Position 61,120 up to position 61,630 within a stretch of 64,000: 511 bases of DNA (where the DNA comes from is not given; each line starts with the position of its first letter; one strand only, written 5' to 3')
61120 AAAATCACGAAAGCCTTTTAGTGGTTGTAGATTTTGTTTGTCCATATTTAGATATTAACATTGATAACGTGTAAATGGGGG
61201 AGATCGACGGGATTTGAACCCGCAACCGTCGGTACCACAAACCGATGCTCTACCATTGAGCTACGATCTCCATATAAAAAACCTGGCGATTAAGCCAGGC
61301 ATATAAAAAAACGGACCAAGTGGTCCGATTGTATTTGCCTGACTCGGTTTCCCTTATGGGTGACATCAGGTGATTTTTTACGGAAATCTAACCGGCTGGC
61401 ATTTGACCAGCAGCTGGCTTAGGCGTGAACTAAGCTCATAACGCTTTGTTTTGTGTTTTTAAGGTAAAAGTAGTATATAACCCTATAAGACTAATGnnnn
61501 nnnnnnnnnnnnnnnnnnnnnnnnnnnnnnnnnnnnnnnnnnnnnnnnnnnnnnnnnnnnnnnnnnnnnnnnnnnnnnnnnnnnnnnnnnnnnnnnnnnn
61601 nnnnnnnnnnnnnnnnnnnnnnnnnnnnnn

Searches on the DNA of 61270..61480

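Call 45: search_rna_families(source=window, start=61270, end=61480, threshold=evalue, max_evalue=10, show_alignments=2)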
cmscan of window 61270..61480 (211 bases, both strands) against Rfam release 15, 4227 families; matches with E-value up to 10: 10.
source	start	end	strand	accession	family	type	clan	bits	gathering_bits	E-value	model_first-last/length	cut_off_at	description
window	61278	61339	+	RF02064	STnc370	Gene; sRNA;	-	19.4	54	3.1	1-71/71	no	Enterobacterial sRNA STnc370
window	61359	61439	-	RF03038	nhaA-II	Cis-reg;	-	17.1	70.4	1.8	1-84/84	no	nhaA-II RNA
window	61273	61337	-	RF02343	ar9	Gene; sRNA;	-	15.9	45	2.2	1-149/149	no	Alphaproteobacterial sRNA ar9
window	61301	61341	-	RF03772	mir-4867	Gene; miRNA;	-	13.3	93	6.8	1-73/73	no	mir-4867 microRNA precursor family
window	61293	61344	-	RF03905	MIR6149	Gene; miRNA;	-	13.3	100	9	24-74/99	no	MIR6149 microRNA precursor family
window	61280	61317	+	RF01100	PK-BYV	Cis-reg;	-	12.7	50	3.2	1-40/40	no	3'-terminal pseudoknot in BYV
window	61272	61411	+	RF01721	Pseudomon-groES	Cis-reg;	-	10.8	50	9.2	1-111/111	no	Pseudomon-groES RNA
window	61288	61364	-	RF01620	ceN125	Gene; snRNA; snoRNA; HACA-box;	-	10.5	60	7.5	1-136/136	no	Nematode snoRNA ceN125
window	61273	61480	-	RF00083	GlmZ_SraJ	Gene; sRNA;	CL00011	10.3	60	2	19-214/214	5'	GlmZ RNA activator of glmS mRNA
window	61388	61480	+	RF01758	sucA-II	Cis-reg;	-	8.1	70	9.9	1-204/217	3'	sucA-II RNA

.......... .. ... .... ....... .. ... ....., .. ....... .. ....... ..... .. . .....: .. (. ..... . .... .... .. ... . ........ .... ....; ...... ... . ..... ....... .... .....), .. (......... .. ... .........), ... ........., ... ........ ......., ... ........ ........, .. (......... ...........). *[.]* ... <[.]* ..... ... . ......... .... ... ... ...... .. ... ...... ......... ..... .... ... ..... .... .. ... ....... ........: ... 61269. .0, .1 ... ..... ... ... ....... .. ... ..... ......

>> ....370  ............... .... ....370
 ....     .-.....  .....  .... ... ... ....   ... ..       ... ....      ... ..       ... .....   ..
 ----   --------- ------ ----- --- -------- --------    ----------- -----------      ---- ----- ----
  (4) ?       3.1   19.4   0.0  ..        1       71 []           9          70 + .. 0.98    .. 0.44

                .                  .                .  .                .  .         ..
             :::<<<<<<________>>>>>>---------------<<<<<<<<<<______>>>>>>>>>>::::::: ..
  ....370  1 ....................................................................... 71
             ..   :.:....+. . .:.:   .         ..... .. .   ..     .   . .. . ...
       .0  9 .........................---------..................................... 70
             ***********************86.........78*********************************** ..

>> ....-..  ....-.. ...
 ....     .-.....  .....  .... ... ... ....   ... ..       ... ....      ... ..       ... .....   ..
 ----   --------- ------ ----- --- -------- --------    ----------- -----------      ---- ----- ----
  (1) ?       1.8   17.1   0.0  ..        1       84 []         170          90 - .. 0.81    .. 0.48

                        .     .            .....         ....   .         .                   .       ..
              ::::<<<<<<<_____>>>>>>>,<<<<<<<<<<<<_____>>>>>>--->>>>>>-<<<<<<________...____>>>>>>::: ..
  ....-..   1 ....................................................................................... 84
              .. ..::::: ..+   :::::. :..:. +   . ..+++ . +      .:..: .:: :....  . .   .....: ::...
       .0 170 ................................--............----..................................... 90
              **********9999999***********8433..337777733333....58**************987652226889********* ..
